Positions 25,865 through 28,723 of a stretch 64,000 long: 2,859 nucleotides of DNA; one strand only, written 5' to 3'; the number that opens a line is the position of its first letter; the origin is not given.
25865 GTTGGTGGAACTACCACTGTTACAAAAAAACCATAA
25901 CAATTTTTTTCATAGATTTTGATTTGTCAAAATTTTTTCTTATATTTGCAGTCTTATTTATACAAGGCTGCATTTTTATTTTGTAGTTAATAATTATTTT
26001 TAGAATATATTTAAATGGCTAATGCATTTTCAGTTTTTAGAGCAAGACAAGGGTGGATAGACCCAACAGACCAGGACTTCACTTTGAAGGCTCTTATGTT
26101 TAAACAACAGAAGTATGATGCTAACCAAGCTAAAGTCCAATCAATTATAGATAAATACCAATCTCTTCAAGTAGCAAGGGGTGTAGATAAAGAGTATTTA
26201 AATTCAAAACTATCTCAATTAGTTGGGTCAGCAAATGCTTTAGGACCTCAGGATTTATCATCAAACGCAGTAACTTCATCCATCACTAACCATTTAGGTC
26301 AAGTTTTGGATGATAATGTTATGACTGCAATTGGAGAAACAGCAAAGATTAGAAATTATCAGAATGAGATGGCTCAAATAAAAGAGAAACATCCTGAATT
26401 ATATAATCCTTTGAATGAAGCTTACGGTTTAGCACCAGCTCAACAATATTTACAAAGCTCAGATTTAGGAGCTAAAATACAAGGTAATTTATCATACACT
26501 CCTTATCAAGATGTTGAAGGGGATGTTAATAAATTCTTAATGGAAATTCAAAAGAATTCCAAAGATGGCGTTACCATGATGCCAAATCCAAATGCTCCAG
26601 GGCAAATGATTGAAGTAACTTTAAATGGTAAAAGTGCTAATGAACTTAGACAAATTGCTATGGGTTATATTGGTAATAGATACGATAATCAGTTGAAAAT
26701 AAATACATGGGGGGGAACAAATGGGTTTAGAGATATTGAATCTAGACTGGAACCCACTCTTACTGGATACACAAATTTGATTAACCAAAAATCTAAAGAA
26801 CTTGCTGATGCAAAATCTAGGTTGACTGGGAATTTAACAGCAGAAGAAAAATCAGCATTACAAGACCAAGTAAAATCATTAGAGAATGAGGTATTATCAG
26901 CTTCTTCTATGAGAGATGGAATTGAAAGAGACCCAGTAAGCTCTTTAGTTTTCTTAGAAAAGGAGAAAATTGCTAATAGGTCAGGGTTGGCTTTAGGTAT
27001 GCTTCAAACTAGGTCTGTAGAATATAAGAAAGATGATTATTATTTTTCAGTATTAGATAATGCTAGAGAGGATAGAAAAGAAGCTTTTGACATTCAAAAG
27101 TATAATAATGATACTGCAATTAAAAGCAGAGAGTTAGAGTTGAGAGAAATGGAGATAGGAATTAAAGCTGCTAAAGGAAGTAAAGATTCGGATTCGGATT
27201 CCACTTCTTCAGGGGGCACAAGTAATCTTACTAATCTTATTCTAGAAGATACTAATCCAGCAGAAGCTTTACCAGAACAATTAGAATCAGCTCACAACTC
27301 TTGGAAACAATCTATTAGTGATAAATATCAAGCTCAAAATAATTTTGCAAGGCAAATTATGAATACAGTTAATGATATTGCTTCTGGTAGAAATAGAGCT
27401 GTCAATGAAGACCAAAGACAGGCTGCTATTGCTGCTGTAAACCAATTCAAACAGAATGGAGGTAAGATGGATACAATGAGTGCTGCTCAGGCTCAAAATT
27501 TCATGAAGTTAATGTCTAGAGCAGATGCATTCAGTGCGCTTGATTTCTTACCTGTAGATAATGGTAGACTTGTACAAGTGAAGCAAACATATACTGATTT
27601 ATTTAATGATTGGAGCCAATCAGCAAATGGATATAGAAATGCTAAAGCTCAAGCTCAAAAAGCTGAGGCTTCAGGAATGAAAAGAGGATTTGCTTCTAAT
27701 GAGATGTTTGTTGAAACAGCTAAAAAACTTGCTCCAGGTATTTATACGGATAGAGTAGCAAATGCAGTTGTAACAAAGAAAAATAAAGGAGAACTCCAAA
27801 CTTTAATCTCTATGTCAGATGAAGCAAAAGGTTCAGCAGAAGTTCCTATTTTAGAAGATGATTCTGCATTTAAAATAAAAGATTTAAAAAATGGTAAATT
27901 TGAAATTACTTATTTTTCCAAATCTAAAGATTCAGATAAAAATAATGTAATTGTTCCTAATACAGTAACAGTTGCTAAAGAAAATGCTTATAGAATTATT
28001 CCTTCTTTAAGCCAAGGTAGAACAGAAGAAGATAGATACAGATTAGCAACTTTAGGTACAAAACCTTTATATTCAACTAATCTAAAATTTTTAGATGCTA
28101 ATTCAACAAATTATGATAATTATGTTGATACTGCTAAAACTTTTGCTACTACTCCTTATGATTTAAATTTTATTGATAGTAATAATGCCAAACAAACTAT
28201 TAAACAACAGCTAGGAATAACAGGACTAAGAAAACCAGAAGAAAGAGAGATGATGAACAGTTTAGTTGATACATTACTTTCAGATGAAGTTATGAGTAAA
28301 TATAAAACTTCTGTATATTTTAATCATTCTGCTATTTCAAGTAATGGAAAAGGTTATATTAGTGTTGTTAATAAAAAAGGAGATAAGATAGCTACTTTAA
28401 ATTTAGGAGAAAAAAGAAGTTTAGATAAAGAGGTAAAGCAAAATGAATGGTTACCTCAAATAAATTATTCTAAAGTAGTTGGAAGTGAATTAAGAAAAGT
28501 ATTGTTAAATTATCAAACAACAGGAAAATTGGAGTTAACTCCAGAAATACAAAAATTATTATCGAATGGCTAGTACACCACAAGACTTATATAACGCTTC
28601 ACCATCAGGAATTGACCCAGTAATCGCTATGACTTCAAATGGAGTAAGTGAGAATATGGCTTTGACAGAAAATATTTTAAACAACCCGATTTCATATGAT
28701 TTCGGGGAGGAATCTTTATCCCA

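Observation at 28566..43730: Head-to-tail terminal cysteines suggest a disulfide-linked chain of three giant ejection proteins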

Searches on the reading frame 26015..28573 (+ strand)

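Call 5: search_protein_families(library=phrogs, proteins=[window:26015-28573:+])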
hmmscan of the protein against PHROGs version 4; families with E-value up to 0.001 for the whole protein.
window:26015-28573:+ (852 aa): 1 family
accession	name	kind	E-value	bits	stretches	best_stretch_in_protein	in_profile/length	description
phrog_32131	-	head and packaging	2.8e-17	63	1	1-309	1-313/974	virion structural protein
